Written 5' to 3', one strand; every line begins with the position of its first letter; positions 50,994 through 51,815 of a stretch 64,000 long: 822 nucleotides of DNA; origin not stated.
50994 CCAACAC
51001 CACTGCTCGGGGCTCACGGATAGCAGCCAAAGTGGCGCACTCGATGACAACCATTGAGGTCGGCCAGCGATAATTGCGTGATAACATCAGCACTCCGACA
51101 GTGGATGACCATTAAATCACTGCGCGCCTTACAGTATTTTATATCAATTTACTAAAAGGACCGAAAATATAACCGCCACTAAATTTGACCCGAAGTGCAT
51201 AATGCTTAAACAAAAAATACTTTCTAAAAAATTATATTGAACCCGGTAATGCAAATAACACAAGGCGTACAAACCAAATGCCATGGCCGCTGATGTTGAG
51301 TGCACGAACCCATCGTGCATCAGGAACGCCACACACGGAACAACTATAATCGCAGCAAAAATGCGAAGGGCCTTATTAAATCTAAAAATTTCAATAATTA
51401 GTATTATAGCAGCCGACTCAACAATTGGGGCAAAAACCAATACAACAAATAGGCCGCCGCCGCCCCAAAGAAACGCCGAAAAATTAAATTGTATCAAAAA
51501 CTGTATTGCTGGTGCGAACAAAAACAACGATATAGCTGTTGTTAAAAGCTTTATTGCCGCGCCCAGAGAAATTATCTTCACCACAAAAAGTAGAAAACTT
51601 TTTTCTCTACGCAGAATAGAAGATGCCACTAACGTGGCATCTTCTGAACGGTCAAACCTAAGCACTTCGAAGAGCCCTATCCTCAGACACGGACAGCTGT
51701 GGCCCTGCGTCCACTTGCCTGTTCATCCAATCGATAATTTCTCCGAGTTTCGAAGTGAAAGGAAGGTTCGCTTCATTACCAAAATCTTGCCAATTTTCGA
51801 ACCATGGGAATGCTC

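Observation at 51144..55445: Complete-looking double-glycine peptide export locus (peptide, CPBP-like protein, HlyD, C39-ABC) in an alphaproteobacterial island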

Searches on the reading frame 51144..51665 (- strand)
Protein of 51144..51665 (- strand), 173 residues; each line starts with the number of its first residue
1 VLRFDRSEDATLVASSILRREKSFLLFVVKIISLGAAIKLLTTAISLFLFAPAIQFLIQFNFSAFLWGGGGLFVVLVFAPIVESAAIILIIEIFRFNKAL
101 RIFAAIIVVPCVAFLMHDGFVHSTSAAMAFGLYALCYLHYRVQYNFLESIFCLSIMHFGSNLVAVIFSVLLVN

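Call 3: search_protein_families(library=pfam, proteins=[window:51144-51665:-], max_evalue=0.01)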
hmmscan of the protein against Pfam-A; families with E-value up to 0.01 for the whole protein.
window:51144-51665:- (173 aa): 0 families

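Call 4: search_protein_families(library=ncbifam, proteins=[window:51144-51665:-], max_evalue=0.01)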
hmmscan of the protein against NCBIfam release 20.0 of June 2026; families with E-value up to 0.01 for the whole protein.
window:51144-51665:- (173 aa): 0 families

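Call 7: search_protein_families(library=pfam, proteins=[window:51144-51665:-], max_evalue=10)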
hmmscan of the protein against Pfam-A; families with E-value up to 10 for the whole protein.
window:51144-51665:- (173 aa): 0 families

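Call 8: find_homologous_proteins(query=window:51144-51665:-, max_evalue=0.01)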
Query window:51144-51665:- (173 aa): 1 proteins with E <= 0.01 among 334 candidates.
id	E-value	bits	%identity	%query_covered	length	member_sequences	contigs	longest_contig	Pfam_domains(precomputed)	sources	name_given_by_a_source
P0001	2.6e-90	319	92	100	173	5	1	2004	-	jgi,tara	tara:strand:- start:288 stop:809 length:522 start_codon:yes stop_codon:yes gene_type:complete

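Call 15: search_protein_representatives(protein=window:51144-51665:-)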
Query: 173 residues. Proteins with E-value up to 0.001 (for the whole library): 2; up to 1e-10: 1; up to 1e-30: 1. The best 2 are listed.
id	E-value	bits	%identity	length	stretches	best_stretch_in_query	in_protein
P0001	8.3e-91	318.5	92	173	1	1-173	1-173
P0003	1.4e-05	41.6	29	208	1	23-167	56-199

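Call 26: find_homologous_proteins(query=A1, max_evalue=0.1)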
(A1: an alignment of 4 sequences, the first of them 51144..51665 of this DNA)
Query A1 (4 sequences) (173 aa, profile of the alignment): 5 proteins with E <= 0.1 among 7115 candidates.
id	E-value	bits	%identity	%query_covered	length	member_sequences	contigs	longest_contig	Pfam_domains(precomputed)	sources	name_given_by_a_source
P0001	1.7e-77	277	92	100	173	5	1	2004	-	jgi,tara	tara:strand:- start:288 stop:809 length:522 start_codon:yes stop_codon:yes gene_type:complete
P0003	1.1e-76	275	27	93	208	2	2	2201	-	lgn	-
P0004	3.7e-35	139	25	53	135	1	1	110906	-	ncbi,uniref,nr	ncbi:hypothetical protein GCM10007420_21380 [Glycocaulis albus]|uniref:CPBP family intramembrane met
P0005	1.4e-7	50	26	88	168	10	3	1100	-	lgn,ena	-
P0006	2.1e-6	46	33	46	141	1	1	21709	-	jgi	jgi:hypothetical protein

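Call 27: search_solved_structures(query=A1, max_evalue=10, show_alignments=2)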
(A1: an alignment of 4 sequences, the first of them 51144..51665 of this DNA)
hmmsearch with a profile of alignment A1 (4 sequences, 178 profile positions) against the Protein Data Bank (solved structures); distinct sequences matched with E-value up to 10: 0.

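Call 30: search_protein_families(library=pfam, alignment_id=A2, max_evalue=10)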
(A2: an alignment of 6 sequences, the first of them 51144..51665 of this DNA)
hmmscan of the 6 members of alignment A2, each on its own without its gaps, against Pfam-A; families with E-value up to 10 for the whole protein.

A. member 1, window:51144-51665:- (173 aa): 0 families

B. families by the number of members that match (of 6 scanned): 17 families
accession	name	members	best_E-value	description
PF02517.21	Rce1-like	2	0.0028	Type II CAAX prenyl endopeptidase Rce1-like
PF25206.1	DUF7836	1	0.00066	Domain of unknown function (DUF7836)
PF10071.14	DUF2310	1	0.0011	Zn-ribbon-containing, possibly nucleic-acid-binding protein (DUF2310)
PF13717.11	Zn_ribbon_4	1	0.004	zinc-ribbon domain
PF22191.2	IBR_1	1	0.0058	IBR domain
PF01485.27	IBR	1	0.037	IBR domain, a half RING-finger domain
PF13493.11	DUF4118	1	0.12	Domain of unknown function (DUF4118)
PF17207.9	MCM_OB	1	0.17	MCM OB domain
PF12760.12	Zn_ribbon_IS1595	1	0.18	Transposase zinc-ribbon domain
PF08271.17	Zn_Ribbon_TF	1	0.19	TFIIB zinc-binding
PF07282.18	Cas12f1-like_TNB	1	0.25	Cas12f1-like, TNB domain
PF13719.11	Zn_ribbon_5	1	0.29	zinc-ribbon domain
PF24485.1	zf-C2H2_DHX34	1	0.32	DHX34-like, C2H2-type zinc finger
PF24441.1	DUF7560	1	0.66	Family of unknown function (DUF7560)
PF09723.15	Zn_ribbon_8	1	4.5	Zinc ribbon domain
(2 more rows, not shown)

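Call 35: predict_structure(alignment_id=A2)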
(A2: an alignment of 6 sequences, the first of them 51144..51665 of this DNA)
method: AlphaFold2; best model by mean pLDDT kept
length: 173 residues; sequences in the alignment: 6
mean_pLDDT: 75.1   pTM: 0.71
mean pLDDT of the five models: 75.1, 74.2, 73.6, 72.9, 68.5
residues with pLDDT >= 90: 16; 70-90: 110; 50-70: 25; < 50: 22
segments of 3 or more residues with pLDDT < 50: 1-7, 54-68
pLDDT, mean of each block of 10 residues (from residue 1): 43 61 82 87 79 48 47 81 89 79 81 77 82 88 85 90 80 63
secondary structure, 60 per line:
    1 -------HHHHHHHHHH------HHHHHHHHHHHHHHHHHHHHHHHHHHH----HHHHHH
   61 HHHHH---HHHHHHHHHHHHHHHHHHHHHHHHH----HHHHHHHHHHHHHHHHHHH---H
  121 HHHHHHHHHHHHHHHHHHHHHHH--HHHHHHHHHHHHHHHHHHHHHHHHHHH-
elements in order: H8-17 H24-50 H55-65 H69-93 H98-116 H120-143 H146-172

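Call 40: fold_search(model_id=the predicted structure, library=pdb)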
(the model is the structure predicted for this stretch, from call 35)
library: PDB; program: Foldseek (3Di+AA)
matches with E <= 10: 32; with E <= 0.001: 0
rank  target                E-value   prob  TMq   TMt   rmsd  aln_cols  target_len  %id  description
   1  7z6m                  3.3e+00  0.08  0.26  0.20  12.7       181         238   15  Crystal structure of Zn2+-transporter BbZIP in a cadmium bound state (released 2022-08-10)
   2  8zyv_E                4.5e+00  0.06  0.22  0.19  22.3       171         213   14  Bacterial flagellar sodium-driven stator PomA5PomB2 with 100 mM NaCl (released 2025-01-01)
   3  8fed_I                5.1e+00  0.03  0.17  0.13  16.4       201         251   15  Structure of Mce1-LucB complex from Mycobacterium smegmatis (Map1) (released 2023-02-22)
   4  5tsb                  5.4e+00  0.06  0.23  0.18  17.2       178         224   16  Crystal structure of the Zrt-/Irt-like protein from Bordetella bronchiseptica with bound Cd2+ (released 2017-09-20)
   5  9unw_E                5.4e+00  0.06  0.24  0.20  16.3       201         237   10  mouse PDCD5-TRiC complex (released 2026-03-25)
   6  7uw9_g                5.4e+00  0.03  0.17  0.19  17.9       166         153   17  Citrus V-ATPase State 1, H in contact with subunit a (released 2022-07-06)
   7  8ubw                  5.7e+00  0.08  0.30  0.18  10.7       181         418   14  Choline-bound FLVCR1 (released 2024-03-27)
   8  8uc0                  6.2e+00  0.06  0.28  0.16  10.4       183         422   15  Endogenous ligand bound FLVCR1 (released 2024-03-27)
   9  4au5_A                6.2e+00  0.05  0.23  0.13  19.5       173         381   15  Structure of the NhaA dimer, crystallised at low pH (released 2013-07-10)
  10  8brd_D                6.2e+00  0.01  0.13  0.10  22.9       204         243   12  Mechanisms of ion selectivity and rotor coupling in the bacterial flagellar sodium-driven stator unit (released 2023-06-14)
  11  6pgi                  6.5e+00  0.05  0.25  0.19  12.5       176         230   14  Asymmetric functions of a binuclear metal cluster within the transport pathway of the ZIP transition metal transporters (released 2019-12-11)
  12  6xr1                  6.5e+00  0.05  0.23  0.11  14.2       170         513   15  Computationally designed right-handed alpha/alpha single-chain toroid with 9 repeats (released 2021-07-14)
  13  8hki_Q                6.9e+00  0.08  0.28  0.20  14.7       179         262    8  Human TRiC open state (released 2023-12-13)
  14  9qu4                  6.9e+00  0.07  0.31  0.18  10.9       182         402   13  Cryo-EM structure of the inward-open choline-bound state of choline/ethanolamine transporter FLVCR2 (released 2025-06-11)
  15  3vvp_B                6.9e+00  0.04  0.22  0.12  12.7       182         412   14  Crystal structure of MATE in complex with Br-NRF (released 2013-04-03)
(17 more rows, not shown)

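Call 43: search_protein_families(library=pfam, proteins=[P0003, P0004, P0005, P0006], max_evalue=1)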
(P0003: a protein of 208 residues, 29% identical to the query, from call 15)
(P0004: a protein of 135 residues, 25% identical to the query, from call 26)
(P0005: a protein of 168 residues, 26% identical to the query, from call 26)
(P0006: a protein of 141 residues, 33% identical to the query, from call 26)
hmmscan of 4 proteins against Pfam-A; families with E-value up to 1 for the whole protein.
P0003 (208 aa): 13 families
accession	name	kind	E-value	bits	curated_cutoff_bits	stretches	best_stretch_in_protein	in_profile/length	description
PF25206.1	DUF7836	-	0.00066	19.9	26.7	1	2-33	9-42/59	Domain of unknown function (DUF7836)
PF10071.14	DUF2310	-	0.0011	18.8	25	1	2-28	220-246/255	Zn-ribbon-containing, possibly nucleic-acid-binding protein (DUF2310)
PF02517.21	Rce1-like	-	0.0028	18.4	22.4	1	104-195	8-93/93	Type II CAAX prenyl endopeptidase Rce1-like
PF13717.11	Zn_ribbon_4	-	0.004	17.5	30.3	1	22-35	3-16/36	zinc-ribbon domain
PF22191.2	IBR_1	-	0.0058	16.9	27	1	2-31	5-31/47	IBR domain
PF01485.27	IBR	-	0.037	14.6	24.3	1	2-31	20-51/65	IBR domain, a half RING-finger domain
PF17207.9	MCM_OB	-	0.17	12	24.8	1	16-69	29-74/126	MCM OB domain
PF12760.12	Zn_ribbon_IS1595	-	0.18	12.3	25.4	1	2-30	20-46/46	Transposase zinc-ribbon domain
PF08271.17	Zn_Ribbon_TF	-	0.19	11.7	29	1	1-27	1-25/43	TFIIB zinc-binding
PF07282.18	Cas12f1-like_TNB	-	0.25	12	26.3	1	2-32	30-51/60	Cas12f1-like, TNB domain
PF13719.11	Zn_ribbon_5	-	0.29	11.4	29.3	0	23-33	4-14/37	zinc-ribbon domain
PF24485.1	zf-C2H2_DHX34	-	0.32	11.5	27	0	22-33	2-13/25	DHX34-like, C2H2-type zinc finger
PF24441.1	DUF7560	-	0.66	10.2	27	0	21-33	5-17/44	Family of unknown function (DUF7560)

P0004 (135 aa): 1 family
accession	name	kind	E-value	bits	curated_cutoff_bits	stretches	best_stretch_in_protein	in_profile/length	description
PF13493.11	DUF4118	-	0.12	12.6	28.4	1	44-95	23-71/107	Domain of unknown function (DUF4118)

P0005 (168 aa): 1 family
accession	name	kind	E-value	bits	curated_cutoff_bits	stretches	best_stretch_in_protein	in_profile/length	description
PF02517.21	Rce1-like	-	0.19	12.5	22.4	1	58-155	4-93/93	Type II CAAX prenyl endopeptidase Rce1-like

P0006 (141 aa): 0 families

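Call 69: find_encoding_contigs(protein=P0006, flank=8000, max_places=3)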
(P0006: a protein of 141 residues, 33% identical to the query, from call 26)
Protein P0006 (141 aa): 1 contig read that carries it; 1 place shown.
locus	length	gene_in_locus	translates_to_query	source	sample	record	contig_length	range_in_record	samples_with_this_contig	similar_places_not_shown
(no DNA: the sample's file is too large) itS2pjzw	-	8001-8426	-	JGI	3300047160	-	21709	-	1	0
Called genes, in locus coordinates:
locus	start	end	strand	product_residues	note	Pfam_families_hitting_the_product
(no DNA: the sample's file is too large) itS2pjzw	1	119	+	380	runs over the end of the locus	PF00266:Aminotran_5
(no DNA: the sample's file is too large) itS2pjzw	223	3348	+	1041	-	PF23500:DUF7133, PF13442:Cytochrome_CBB3 (faint), PF13646:HEAT_2, PF03130:HEAT_PBS (faint), PF13646:HEAT_2 (weak), PF00034:Cytochrom_C (faint)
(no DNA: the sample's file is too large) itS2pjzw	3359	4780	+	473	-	PF01425:Amidase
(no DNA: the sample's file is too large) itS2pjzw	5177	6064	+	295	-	PF16697:Yop-YscD_cpl, PF00498:FHA, PF00990:GGDEF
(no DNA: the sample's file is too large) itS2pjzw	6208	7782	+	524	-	PF02934:GatB_N, PF02637:GatB_Yqey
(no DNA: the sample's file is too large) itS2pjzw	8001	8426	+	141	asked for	-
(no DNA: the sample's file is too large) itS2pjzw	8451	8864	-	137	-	PF03692:CxxCxxCC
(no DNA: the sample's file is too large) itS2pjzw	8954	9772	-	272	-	PF03781:FGE-sulfatase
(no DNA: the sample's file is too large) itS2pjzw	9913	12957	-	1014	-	PF23500:DUF7133, PF13442:Cytochrome_CBB3 (faint), PF13646:HEAT_2 (faint), PF00034:Cytochrom_C (weak)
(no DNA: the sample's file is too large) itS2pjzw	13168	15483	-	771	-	PF11992:TgpA_N, PF01841:Transglut_core, PF13559:DUF4129 (weak)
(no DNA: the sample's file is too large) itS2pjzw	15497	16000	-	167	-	PF02566:OsmC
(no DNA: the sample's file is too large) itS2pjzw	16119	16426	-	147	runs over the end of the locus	-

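Call 70: find_encoding_contigs(protein=P0003, flank=5000, max_places=3)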
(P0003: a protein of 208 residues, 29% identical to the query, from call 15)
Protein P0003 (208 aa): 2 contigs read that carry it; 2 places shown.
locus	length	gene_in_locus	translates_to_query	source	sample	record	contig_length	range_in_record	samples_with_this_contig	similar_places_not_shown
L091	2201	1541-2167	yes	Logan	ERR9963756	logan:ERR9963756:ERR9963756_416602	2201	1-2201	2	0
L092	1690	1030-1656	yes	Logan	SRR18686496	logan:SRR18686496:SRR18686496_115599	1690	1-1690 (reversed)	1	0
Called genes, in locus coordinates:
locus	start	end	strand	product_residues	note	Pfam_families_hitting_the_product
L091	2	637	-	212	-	?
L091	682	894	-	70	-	PF12728:HTH_17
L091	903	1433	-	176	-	-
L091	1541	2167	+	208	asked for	-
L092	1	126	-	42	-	?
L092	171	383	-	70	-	PF12728:HTH_17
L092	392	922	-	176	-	-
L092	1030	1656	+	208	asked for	-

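Call 71: find_encoding_contigs(protein=P0005, flank=5000, max_places=3)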
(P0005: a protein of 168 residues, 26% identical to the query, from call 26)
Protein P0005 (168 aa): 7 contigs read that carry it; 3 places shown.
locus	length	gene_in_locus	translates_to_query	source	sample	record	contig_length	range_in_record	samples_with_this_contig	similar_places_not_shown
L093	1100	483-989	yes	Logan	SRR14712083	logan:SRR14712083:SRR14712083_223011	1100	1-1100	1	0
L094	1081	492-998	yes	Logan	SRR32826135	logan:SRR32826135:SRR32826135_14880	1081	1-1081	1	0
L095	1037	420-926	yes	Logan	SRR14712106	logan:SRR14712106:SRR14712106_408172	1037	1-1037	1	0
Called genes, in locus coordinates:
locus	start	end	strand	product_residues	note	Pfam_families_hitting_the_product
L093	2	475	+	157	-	?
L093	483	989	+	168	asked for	-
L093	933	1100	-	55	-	?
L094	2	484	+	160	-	?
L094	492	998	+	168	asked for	-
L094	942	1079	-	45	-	?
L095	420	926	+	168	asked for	-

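Call 74: search_protein_families(library=padloc, proteins=[window:51144-51665:-], max_evalue=0.001)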
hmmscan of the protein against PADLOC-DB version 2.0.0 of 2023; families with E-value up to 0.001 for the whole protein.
window:51144-51665:- (173 aa): 0 families
